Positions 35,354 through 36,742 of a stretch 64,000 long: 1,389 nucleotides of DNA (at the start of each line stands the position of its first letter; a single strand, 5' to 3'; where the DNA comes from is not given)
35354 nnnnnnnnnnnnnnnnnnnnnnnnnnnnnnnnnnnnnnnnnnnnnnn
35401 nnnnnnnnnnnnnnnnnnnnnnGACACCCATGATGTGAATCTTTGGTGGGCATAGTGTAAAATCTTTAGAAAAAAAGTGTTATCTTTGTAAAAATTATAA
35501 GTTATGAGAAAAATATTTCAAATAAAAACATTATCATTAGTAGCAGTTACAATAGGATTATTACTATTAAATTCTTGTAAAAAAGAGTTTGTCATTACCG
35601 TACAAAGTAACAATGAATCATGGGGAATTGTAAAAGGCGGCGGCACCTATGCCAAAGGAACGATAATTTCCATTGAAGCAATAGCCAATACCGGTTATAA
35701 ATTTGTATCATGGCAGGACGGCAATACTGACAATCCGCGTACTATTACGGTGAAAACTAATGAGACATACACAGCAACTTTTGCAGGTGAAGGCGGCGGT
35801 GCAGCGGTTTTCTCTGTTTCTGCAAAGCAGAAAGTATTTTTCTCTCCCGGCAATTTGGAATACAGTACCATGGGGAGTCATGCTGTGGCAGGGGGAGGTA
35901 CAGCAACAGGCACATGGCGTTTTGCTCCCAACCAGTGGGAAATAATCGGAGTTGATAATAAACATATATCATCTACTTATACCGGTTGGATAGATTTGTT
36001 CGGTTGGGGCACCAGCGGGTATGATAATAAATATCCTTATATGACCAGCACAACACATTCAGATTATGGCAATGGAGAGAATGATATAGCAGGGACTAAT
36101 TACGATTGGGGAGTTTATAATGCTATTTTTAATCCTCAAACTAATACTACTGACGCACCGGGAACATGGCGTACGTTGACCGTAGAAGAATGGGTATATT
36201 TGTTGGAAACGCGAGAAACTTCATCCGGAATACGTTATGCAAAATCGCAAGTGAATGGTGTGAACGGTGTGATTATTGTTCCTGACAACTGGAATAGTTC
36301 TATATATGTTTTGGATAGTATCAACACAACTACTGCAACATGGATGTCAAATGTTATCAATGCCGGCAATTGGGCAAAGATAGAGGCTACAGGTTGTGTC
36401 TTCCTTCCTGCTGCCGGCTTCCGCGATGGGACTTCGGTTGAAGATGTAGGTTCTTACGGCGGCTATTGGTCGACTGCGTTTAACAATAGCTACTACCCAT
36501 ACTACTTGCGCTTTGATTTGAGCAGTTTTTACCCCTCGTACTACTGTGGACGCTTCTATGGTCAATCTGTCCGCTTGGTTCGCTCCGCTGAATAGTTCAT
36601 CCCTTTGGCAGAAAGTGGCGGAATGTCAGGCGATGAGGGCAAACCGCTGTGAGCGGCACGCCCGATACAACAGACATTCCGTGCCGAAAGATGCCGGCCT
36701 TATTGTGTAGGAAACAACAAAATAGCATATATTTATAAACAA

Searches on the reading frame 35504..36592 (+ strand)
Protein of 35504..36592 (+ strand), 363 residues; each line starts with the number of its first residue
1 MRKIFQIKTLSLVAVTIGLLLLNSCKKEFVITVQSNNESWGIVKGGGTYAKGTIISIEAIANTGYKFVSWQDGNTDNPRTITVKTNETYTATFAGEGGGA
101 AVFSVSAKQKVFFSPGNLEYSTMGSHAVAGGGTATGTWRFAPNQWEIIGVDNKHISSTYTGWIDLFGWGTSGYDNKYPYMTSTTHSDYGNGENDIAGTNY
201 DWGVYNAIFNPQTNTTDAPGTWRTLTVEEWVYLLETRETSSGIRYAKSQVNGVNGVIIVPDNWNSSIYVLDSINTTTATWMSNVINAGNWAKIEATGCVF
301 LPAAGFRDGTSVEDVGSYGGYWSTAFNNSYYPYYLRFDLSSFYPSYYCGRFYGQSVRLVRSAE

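Call 36: list_cluster_members(proteins=[P0117, window:35504-36592:+, P0007, P0006, window:53710-57000:-, window:58548-63386:-, P0028, P0096])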
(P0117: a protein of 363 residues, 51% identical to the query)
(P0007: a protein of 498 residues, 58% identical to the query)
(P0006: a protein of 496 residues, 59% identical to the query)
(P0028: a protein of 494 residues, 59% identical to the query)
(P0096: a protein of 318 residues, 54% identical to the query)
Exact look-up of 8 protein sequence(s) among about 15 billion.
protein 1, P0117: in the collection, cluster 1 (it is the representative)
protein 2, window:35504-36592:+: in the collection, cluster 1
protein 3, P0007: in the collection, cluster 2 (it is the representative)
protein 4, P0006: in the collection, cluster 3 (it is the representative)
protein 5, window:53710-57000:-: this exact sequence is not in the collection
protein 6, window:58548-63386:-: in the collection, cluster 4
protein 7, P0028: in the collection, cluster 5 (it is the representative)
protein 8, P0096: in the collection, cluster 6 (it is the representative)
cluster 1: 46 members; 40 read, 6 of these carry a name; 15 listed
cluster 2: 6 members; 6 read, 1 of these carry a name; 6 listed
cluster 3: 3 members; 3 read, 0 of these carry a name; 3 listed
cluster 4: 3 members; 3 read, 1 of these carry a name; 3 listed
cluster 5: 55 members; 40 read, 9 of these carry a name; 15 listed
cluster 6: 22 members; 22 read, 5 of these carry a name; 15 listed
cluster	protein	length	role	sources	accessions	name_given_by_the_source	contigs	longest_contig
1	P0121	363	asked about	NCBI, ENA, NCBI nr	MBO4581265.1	MAG: hypothetical protein J5701_03145 [Bacteroidales bacterium] | hypothetical protein [Bacteroidales bacterium]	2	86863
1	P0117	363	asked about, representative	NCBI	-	-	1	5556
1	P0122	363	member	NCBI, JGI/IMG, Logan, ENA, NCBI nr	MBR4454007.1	MAG: hypothetical protein IKS33_07095 [Bacteroidales bacterium] | hypothetical protein | hypothetical protein [Bacteroidales bacterium]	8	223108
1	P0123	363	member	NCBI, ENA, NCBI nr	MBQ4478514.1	MAG: hypothetical protein II945_07895 [Bacteroidales bacterium] | hypothetical protein [Bacteroidales bacterium]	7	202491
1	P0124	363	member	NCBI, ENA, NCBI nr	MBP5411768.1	MAG: hypothetical protein J6Y47_00780 [Bacteroidales bacterium] | hypothetical protein [Bacteroidales bacterium]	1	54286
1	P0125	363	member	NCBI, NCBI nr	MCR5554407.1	MAG: hypothetical protein K6F29_02630 [Bacteroidales bacterium] | hypothetical protein [Bacteroidales bacterium]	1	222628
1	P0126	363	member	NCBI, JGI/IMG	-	hypothetical protein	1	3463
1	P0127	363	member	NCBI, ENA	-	-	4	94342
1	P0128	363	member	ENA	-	-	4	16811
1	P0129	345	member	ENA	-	-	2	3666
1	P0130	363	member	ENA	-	-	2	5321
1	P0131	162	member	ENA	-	-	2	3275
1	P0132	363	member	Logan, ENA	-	-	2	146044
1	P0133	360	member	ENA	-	-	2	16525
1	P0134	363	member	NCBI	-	-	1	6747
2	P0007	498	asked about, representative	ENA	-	-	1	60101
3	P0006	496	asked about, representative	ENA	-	-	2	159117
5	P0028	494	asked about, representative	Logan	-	-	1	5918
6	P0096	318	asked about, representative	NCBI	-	-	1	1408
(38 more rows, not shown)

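Call 43: search_protein_families(library=pfam, proteins=[window:35504-36592:+], max_evalue=1)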
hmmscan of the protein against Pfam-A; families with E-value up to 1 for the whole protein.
window:35504-36592:+ (363 aa): 1 family
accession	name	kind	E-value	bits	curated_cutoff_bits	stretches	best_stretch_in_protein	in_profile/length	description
PF18998.6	Flg_new_2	-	5.2e-11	42.8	23.6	1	32-94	2-70/73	Divergent InlB B-repeat domain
